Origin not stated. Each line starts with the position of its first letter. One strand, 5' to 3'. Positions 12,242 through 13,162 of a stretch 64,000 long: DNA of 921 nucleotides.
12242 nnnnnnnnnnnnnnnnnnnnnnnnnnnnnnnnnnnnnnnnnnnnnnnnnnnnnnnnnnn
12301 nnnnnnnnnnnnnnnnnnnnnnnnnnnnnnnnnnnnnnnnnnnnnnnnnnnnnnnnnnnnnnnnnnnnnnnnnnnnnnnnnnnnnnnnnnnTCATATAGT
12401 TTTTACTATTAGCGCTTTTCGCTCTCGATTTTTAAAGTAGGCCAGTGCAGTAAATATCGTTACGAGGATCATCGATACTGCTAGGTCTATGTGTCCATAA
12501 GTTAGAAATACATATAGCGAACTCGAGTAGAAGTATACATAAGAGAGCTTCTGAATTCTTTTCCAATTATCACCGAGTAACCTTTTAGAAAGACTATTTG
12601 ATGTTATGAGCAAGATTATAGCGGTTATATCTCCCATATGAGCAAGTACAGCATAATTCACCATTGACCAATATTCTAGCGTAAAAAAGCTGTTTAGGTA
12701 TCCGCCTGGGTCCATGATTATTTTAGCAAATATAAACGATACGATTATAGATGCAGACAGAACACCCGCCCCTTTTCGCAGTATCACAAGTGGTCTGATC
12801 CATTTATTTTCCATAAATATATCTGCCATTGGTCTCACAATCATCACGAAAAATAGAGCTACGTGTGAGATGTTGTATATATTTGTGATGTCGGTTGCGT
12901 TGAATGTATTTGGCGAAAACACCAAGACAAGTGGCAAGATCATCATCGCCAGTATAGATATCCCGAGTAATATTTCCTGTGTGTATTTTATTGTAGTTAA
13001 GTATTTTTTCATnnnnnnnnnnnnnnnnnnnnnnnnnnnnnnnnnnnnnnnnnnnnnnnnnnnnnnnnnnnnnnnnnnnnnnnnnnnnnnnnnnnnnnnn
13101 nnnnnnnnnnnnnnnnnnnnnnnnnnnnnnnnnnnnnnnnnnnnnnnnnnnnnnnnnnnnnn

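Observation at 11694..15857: Split NOX-like flavocytochrome module (apbE, ferric-reductase membrane domain, FNR-like reductase) next to a two-component system and rubredoxin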

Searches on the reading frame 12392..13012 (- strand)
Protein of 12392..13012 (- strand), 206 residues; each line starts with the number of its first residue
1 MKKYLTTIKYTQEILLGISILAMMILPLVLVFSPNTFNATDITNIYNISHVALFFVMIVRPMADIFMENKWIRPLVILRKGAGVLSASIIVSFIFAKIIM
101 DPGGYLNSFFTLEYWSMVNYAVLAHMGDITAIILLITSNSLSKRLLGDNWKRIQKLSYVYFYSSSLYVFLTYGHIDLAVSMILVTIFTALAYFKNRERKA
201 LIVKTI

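Call 3: search_protein_families(library=pfam, proteins=[window:12392-13012:-], max_evalue=0.1)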
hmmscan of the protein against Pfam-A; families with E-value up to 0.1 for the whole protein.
window:12392-13012:- (206 aa): 0 families

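Call 4: search_protein_families(library=ncbifam, proteins=[window:12392-13012:-], max_evalue=0.1)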
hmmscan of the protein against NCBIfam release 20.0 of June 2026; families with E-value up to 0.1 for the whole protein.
window:12392-13012:- (206 aa): 1 family
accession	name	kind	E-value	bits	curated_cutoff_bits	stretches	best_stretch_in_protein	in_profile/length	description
NF003831.1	PRK05419.1-2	equivalog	0.00089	18.8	130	1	51-194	53-189/212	protein-methionine-sulfoxide reductase heme-binding subunit MsrQ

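Call 6: find_homologous_proteins(query=window:12392-13012:-, max_evalue=0.001)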
Query window:12392-13012:- (206 aa): 511 proteins with E <= 0.001 among 1030 candidates; the best 120 are listed.
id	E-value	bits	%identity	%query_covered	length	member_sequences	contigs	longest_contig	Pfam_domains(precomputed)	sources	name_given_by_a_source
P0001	3.0e-124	430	100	100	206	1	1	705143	-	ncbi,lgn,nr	ncbi:hypothetical protein IPJ63_03355 [Candidatus Nomurabacteria bacterium]|nr:MAG: hypothetical pro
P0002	1.6e-79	284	63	98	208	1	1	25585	-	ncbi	-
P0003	2.7e-78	280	63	98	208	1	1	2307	-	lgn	-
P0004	2.2e-77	277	67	96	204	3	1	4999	-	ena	-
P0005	2.5e-77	277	68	98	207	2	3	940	-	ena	-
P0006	4.3e-77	276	64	99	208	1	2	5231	-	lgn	-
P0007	1.3e-76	275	62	99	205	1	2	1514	-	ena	-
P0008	4.8e-76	273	62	100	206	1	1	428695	-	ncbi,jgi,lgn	ncbi:MAG: hypothetical protein WC631_01150 [Candidatus Paceibacterota bacterium]|jgi:DMSO/TMAO reduc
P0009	9.4e-76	272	62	99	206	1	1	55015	-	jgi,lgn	jgi:DMSO/TMAO reductase YedYZ heme-binding membrane subunit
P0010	4.5e-75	270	64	98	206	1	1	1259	-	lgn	-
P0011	9.4e-75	269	63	96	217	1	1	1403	-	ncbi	-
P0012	1.1e-74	268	65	96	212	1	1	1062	-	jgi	-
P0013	1.2e-74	268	65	97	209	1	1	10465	-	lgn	-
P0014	4.1e-74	267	61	97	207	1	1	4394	-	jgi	jgi:DMSO/TMAO reductase YedYZ heme-binding membrane subunit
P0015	9.7e-74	265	64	96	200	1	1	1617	-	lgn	-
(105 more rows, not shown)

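Call 8: search_solved_structures(query=window:12392-13012:-, max_evalue=10, show_alignments=2)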
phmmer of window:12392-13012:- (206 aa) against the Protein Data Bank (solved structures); distinct sequences matched with E-value up to 10: 0.

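Call 12: find_related_loci(query=A1, collection=genome_contigs, flank=6000)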
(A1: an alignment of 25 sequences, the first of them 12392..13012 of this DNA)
Query A1 (206 aa) in genome_contigs; peptide patterns used: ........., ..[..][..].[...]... (x = any residue, [..] = any of these).
137 stretches matched a pattern; 94 encode a relative of the query (tblastn E <= 1e-3); the best 80 are kept; 80 distinct loci.
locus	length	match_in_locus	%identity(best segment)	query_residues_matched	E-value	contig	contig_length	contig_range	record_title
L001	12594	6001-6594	63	1-198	1e-82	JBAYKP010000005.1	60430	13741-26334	MAG: Candidatus Paceibacterota bacterium isolate SO_2016_GW1_82 scaffold01026_OW334_2016, whole genome shotgun sequence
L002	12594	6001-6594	66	1-198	1e-82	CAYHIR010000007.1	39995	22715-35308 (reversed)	MAG TPA_asm: uncultured Candidatus Saccharibacteria bacterium isolate ERP119705_co13_437 genome assembly, contig: NODE_1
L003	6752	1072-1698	61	1-206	2e-81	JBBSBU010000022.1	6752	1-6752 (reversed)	MAG: Candidatus Paceibacteria bacterium isolate La6_metabat2.185 La6_metabat2.185_K_3532752_L_6752_cov_8.0000, whole gen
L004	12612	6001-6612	61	1-204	7e-81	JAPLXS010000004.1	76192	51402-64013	MAG: Candidatus Nomurabacteria bacterium isolate LacPavin_0419_WC53_MAG_32_16 LacPavin_0419_WC53_scaffold_11734, whole g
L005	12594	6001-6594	62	1-198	1e-79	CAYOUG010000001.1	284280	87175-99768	MAG TPA_asm: uncultured Candidatus Saccharibacteria bacterium isolate SRP278252_co2_18 genome assembly, contig: NODE_23_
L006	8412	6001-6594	59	1-198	8e-79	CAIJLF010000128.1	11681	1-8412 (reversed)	uncultured bacterium isolate Kiruna_bin-11652 genome assembly, contig: bin-11652:128/157, whole genome shotgun sequence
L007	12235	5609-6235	60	1-206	3e-78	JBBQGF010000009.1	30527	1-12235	MAG: Candidatus Paceibacteria bacterium isolate Co_metawrap_974 Cmw_974_k141_5568161_length_30527_cov_20.0000, whole gen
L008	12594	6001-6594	60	1-198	5e-78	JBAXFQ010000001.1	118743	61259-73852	MAG: Candidatus Nomurabacteria bacterium isolate ELA275 MAG275_1, whole genome shotgun sequence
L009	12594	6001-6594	61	1-198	3e-78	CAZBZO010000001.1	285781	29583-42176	MAG TPA_asm: uncultured Candidatus Saccharibacteria bacterium isolate SRP219642_co9_82 genome assembly, contig: NODE_9_l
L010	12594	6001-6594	61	1-198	7e-77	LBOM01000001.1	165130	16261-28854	MAG: Candidatus Nomurabacteria bacterium GW2011_GWE1_32_28 UR25_C0001, whole genome shotgun sequence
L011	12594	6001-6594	62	1-198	2e-76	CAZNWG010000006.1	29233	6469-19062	MAG TPA_asm: uncultured Candidatus Saccharibacteria bacterium isolate binchicken_co346_105 genome assembly, contig: NODE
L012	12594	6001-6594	61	1-198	2e-75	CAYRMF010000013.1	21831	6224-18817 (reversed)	MAG TPA_asm: uncultured Candidatus Saccharibacteria bacterium isolate SRP286056_co1_556 genome assembly, contig: NODE_28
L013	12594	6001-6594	60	1-198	3e-75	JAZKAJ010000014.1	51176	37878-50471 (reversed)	MAG: Patescibacteria group bacterium isolate ADI_H3L2_1_122_18_3-bin016 ADIH3L21_B016_0_000000000014, whole genome shotg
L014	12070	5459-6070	56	1-204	7e-75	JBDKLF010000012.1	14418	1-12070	MAG: Candidatus Parcubacteria bacterium isolate hopbrook_2019_sw_WHONDRS-S19S_0012_B_bin.7 scaffold_865493, whole genome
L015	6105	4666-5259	60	1-198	7e-75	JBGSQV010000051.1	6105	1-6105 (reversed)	MAG: Candidatus Paceibacteria bacterium isolate JTS-AC341 k141_3522630, whole genome shotgun sequence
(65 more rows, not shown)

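Call 15: predict_structure(alignment_id=A1)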
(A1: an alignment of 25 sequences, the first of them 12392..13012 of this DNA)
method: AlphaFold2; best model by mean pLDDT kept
length: 206 residues; sequences in the alignment: 25
mean_pLDDT: 90.5   pTM: 0.80
mean pLDDT of the five models: 90.5, 87.8, 87.0, 85.9, 70.9
residues with pLDDT >= 90: 132; 70-90: 72; 50-70: 2; < 50: 0
segments of 3 or more residues with pLDDT < 50: none
pLDDT, mean of each block of 10 residues (from residue 1): 92 94 94 91 91 93 92 89 91 92 89 89 90 86 90 89 91 91 96 92 72
secondary structure, 60 per line:
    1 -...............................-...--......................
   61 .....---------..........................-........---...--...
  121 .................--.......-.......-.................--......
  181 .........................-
elements in order: H2-32 H39-65 H75-100 H102-109 H118-137 H140-146 H148-154 H156-172 H175-205

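Call 19: fold_search(model_id=the predicted structure, library=pdb)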
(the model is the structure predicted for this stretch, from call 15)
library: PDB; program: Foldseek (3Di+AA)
matches with E <= 10: 225; with E <= 0.001: 0
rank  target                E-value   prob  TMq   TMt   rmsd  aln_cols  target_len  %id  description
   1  7tai_A                2.6e-02  1.00  0.51  0.27   8.6       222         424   16  Structure of STEAP2 in complex with ligands (released 2023-01-25)
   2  8ucd_C                7.3e-02  1.00  0.57  0.51   8.7       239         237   16  Cryo-EM structure of human STEAP1 in complex with AMG 509 Fab (released 2023-11-22)
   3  5o0t                  2.5e-01  0.96  0.48  0.48   7.4       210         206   11  CRYSTAL STRUCTURE OF TRANS-MEMBRANE DOMAIN OF Cylindrospermum stagnale NADPH-OXIDASE 5 (NOX5) (released 2017-06-28)
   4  6y9b_A                2.8e-01  1.00  0.57  0.49   8.9       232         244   15  Cryo-EM structure of trimeric human STEAP1 bound to three Fab120.545 fragments (released 2020-05-20)
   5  4o7g_A                3.7e-01  0.60  0.32  0.31  11.2       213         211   11  Crystal Structure of Ascorbate-bound Cytochrome b561, crystal soaked in 1 M L-ascorbate for 40 minutes (released 2014-02-05)
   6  5zle                  4.9e-01  0.72  0.39  0.37  10.5       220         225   14  Human duodenal cytochrome b (Dcytb) in substrate free form (released 2018-10-31)
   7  6m96_B                5.2e-01  0.23  0.23  0.20  14.9       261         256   13  ATP-bound conformation of the WzmWzt O antigen ABC transporter (released 2019-03-06)
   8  8qqk_C                7.9e-01  0.35  0.30  0.30  14.2       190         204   22  Cryo-EM structure of E. coli cytochrome bo3 quinol oxidase assembled in peptidiscs (released 2024-04-24)
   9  9cfl_A                8.6e-01  0.23  0.26  0.22  14.8       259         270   11  Cryo-EM structure of S. aureus TarGH in complex with ATP-gamma-S (released 2025-04-23)
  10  7cj3_B                9.0e-01  0.30  0.25  0.20  17.6       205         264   12  Crystal structure of the transmembrane domain of Salpingoeca rosetta rhodopsin phosphodiesterase (released 2020-11-25)
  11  9g2r_A                9.9e-01  0.08  0.15  0.14  27.8       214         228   12  Endophilin B1 dimers bound to nanodiscs (released 2024-08-07)
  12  6oih_D                1.1e+00  0.18  0.25  0.23  14.4       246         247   17  Crystal structure of O-antigen polysaccharide ABC-transporter (released 2019-04-17)
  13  8i3a_A                1.3e+00  0.15  0.25  0.13  15.4       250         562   14  Cryo-EM structure of abscisic acid transporter AtABCG25 in outward conformation (released 2023-09-13)
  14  4akv_A                1.4e+00  0.15  0.22  0.14  29.7       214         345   10  Crystal structure of human sorting nexin 33 (SNX33) (released 2012-08-01)
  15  9blc_R                1.5e+00  0.12  0.22  0.13  18.0       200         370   10  Human Calcitonin Receptor in Complex with Gs and Cagrilintide Backbone (non-acylated) in CT-like conformation (released 2025-04-16)
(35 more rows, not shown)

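Call 27: search_protein_representatives(alignment_id=A1)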
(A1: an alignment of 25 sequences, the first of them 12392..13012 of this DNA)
Query: 25 sequences, 210 profile positions. Proteins with E-value up to 0.001 (for the whole library): 235; up to 1e-10: 116; up to 1e-30: 25. The best 150 are listed.
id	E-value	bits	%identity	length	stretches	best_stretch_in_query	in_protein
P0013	2.0e-95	334.6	-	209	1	1-200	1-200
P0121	4.0e-75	268.3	-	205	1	1-201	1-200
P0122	2.7e-65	236.2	-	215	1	1-201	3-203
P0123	1.4e-64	233.9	-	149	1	57-199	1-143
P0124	7.9e-61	221.6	-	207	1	2-195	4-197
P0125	9.1e-59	214.9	-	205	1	3-197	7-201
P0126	2.2e-52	194.0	-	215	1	2-205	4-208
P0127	1.6e-50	187.9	-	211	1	5-201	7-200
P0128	2.1e-49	184.3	-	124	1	82-203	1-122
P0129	5.7e-49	182.8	-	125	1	1-123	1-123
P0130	9.9e-48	178.8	-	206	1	7-203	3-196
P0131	3.3e-45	170.5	-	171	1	1-138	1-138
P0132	1.6e-44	168.3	-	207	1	1-197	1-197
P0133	7.8e-44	166.1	-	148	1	1-148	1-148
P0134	2.3e-43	164.5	-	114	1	100-207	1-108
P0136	9.0e-36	139.7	-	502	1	40-195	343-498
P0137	2.7e-33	131.6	-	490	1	26-201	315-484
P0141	6.3e-32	127.2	-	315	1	42-207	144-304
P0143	1.9e-31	125.6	-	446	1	18-196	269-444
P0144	3.7e-31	124.6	-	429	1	44-199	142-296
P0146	2.4e-30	122.0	-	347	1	8-194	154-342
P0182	9.2e-19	84.2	-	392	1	9-187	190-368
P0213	9.2e-14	67.8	-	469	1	20-202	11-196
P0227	1.9e-11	60.3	-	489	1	14-201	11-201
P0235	9.3e-11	58.0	-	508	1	43-173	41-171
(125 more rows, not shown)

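Call 28: search_protein_families(library=pfam, proteins=[P0136, P0137, P0143, P0144, P0146, P0141, P0182, P0213, P0227, P0235], max_evalue=0.01)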
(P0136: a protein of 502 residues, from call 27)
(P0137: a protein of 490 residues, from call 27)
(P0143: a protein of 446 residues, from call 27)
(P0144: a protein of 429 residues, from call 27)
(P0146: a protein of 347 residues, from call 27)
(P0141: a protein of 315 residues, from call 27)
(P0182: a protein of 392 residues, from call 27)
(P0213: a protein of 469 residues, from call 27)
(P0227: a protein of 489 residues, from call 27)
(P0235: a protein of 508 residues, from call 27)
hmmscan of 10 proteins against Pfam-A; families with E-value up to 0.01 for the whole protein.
P0136 (502 aa): 7 families
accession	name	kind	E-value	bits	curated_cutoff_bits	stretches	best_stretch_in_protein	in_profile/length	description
PF00175.26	NAD_binding_1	-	1.2e-16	61.7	22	1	173-266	1-107/109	Oxidoreductase NAD-binding domain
PF13370.11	Fer4_13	-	4.2e-07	31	24.5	1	10-57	5-57/58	4Fe-4S single cluster domain of Ferredoxin I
PF00970.30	FAD_binding_6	-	5.5e-07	30.3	21.1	1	80-162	9-97/99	Oxidoreductase FAD-binding domain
PF01794.25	Ferric_reduct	-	0.0021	18.6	28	1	361-466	16-119/121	Ferric reductase like transmembrane component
PF13459.11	Fer4_15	-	0.0028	18.8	22.4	1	11-58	8-66/66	4Fe-4S single cluster domain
PF12800.12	Fer4_4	-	0.0063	17.2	24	0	11-22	4-15/17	4Fe-4S binding domain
PF22290.1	DmmA-like_N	-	0.0073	17.2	33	0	162-274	12-118/124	Dimethylamine monooxygenase subunit DmmA-like, N-terminal domain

P0137 (490 aa): 7 families
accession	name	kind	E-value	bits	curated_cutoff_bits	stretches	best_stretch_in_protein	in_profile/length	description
PF00175.26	NAD_binding_1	-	3.7e-16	60.2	22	1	175-268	1-108/109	Oxidoreductase NAD-binding domain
PF00970.30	FAD_binding_6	-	1e-06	29.4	21.1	1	75-164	2-97/99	Oxidoreductase FAD-binding domain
PF13370.11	Fer4_13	-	5.7e-06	27.4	24.5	1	11-57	6-57/58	4Fe-4S single cluster domain of Ferredoxin I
PF22290.1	DmmA-like_N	-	4.2e-05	24.4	33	1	159-280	7-123/124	Dimethylamine monooxygenase subunit DmmA-like, N-terminal domain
PF04954.18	SIP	-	0.00015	22.7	26.3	1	174-281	5-110/119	Siderophore-interacting protein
PF13459.11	Fer4_15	-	0.0039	18.3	22.4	1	11-58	8-66/66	4Fe-4S single cluster domain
PF01794.25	Ferric_reduct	-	0.0082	16.6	28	1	337-448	7-120/121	Ferric reductase like transmembrane component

P0143 (446 aa): 2 families
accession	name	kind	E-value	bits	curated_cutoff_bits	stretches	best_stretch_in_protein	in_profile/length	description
PF00175.26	NAD_binding_1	-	3.5e-17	63.5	22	1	121-214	1-108/109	Oxidoreductase NAD-binding domain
PF00970.30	FAD_binding_6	-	2e-12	47.8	21.1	1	37-110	22-97/99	Oxidoreductase FAD-binding domain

P0144 (429 aa): 1 family
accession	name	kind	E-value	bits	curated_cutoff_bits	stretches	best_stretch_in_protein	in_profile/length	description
PF00175.26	NAD_binding_1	-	1.8e-10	41.9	22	1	2-67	33-107/109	Oxidoreductase NAD-binding domain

P0146 (347 aa): 1 family
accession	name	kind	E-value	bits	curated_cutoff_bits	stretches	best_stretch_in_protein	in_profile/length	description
PF00175.26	NAD_binding_1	-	1.5e-13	51.8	22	1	21-112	1-106/109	Oxidoreductase NAD-binding domain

P0141 (315 aa): 2 families
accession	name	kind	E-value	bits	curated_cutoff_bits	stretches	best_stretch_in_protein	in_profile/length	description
PF00175.26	NAD_binding_1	-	1.3e-09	39.1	22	1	4-84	18-108/109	Oxidoreductase NAD-binding domain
PF01794.25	Ferric_reduct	-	0.0091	16.5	28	1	153-261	9-119/121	Ferric reductase like transmembrane component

P0182 (392 aa): 2 families
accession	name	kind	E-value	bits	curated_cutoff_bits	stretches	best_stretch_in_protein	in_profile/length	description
PF03358.20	FMN_red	-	1.1e-29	103.4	24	1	5-140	4-142/152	NADPH-dependent FMN reductase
PF02525.22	Flavodoxin_2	-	0.00016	21.9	27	1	11-116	15-137/198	Flavodoxin-like fold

P0213 (469 aa): 3 families
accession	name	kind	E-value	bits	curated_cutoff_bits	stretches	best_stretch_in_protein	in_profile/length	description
PF00301.25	Rubredoxin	-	6.3e-17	61.8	23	1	201-247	1-47/47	Rubredoxin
PF00175.26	NAD_binding_1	-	4e-05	24.7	22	1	360-420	1-70/109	Oxidoreductase NAD-binding domain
PF01794.25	Ferric_reduct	-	0.00016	22.1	28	1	37-158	5-120/121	Ferric reductase like transmembrane component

P0227 (489 aa): 2 families
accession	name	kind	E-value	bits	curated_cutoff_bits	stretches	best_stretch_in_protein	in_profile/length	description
PF00301.25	Rubredoxin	-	1.1e-13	51.4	23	1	207-253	1-47/47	Rubredoxin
PF01794.25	Ferric_reduct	-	6.9e-05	23.3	28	1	34-157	2-119/121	Ferric reductase like transmembrane component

P0235 (508 aa): 15 families
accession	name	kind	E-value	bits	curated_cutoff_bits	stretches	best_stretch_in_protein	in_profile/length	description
PF00175.26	NAD_binding_1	-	9.4e-17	62.1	22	1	394-489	1-108/109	Oxidoreductase NAD-binding domain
PF13370.11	Fer4_13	-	2.5e-13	50.9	24.5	1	225-279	1-58/58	4Fe-4S single cluster domain of Ferredoxin I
PF00970.30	FAD_binding_6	-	1.7e-09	38.4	21.1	1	301-383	9-97/99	Oxidoreductase FAD-binding domain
PF13459.11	Fer4_15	-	8.1e-09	36.5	22.4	1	223-279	1-66/66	4Fe-4S single cluster domain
PF01794.25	Ferric_reduct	-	1.2e-07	32.2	28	1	44-162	2-120/121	Ferric reductase like transmembrane component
PF12797.12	Fer4_2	-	1.5e-05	25.1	24.5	1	223-241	3-21/22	4Fe-4S binding domain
PF12838.12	Fer4_7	-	3.2e-05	24.7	27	1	224-241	32-49/52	4Fe-4S dicluster domain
PF12837.12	Fer4_6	-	4.2e-05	23.7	25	1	223-241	2-20/24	4Fe-4S binding domain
PF00037.32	Fer4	-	0.00013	22.1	21.1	1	224-242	2-20/24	4Fe-4S binding domain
PF14697.11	Fer4_21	-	0.00027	21.4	35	1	225-277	3-57/59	4Fe-4S dicluster domain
PF17179.9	Fer4_22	-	0.00039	21.7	27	1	229-305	1-72/95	4Fe-4S dicluster domain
PF13237.11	Fer4_10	-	0.00071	19.9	25.5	1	223-257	2-22/53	4Fe-4S dicluster domain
PF06902.16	Fer4_19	-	0.0025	18.2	24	1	218-273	3-55/64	Divergent 4Fe-4S mono-cluster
PF13187.11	Fer4_9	-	0.0029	18.1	27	0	229-270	1-35/52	4Fe-4S dicluster domain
PF13183.11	Fer4_8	-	0.0085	17.1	27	0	228-262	3-40/68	4Fe-4S dicluster domain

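Call 54: find_related_loci(query=A3, collection=metagenome_contigs, flank=6000)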
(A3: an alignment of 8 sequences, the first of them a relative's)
Query A3 (203 aa) in metagenome_contigs; peptide patterns used: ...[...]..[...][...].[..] (x = any residue, [..] = any of these).
600 stretches matched a pattern (row limit reached: there are more); 111 encode a relative of the query (tblastn E <= 1e-3); the best 80 are kept; 80 distinct loci.
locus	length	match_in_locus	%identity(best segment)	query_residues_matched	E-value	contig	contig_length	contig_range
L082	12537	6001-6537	51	14-192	2e-52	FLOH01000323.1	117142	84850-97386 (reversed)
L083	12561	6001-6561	44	3-190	2e-44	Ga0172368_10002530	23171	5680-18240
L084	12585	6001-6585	39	3-201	1e-37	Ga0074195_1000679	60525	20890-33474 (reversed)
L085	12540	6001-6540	41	18-194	2e-40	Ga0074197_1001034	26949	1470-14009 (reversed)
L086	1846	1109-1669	39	3-187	3e-34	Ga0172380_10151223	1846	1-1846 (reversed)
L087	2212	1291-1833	36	16-194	1e-28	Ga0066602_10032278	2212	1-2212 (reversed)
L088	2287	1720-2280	36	3-187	2e-27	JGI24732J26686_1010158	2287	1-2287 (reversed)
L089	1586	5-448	38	49-193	2e-26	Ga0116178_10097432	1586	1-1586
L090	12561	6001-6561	35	3-187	2e-26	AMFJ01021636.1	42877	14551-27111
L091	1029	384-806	37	53-192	3e-24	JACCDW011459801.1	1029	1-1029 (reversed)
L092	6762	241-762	31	3-165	3e-23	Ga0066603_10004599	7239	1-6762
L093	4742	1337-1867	32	12-189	3e-23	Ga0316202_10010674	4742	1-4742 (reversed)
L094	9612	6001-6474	34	33-189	3e-21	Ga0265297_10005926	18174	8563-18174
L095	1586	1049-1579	36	14-190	4e-21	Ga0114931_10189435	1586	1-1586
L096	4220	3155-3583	32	53-194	4e-20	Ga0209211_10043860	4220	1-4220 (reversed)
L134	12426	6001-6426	32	44-187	6e-10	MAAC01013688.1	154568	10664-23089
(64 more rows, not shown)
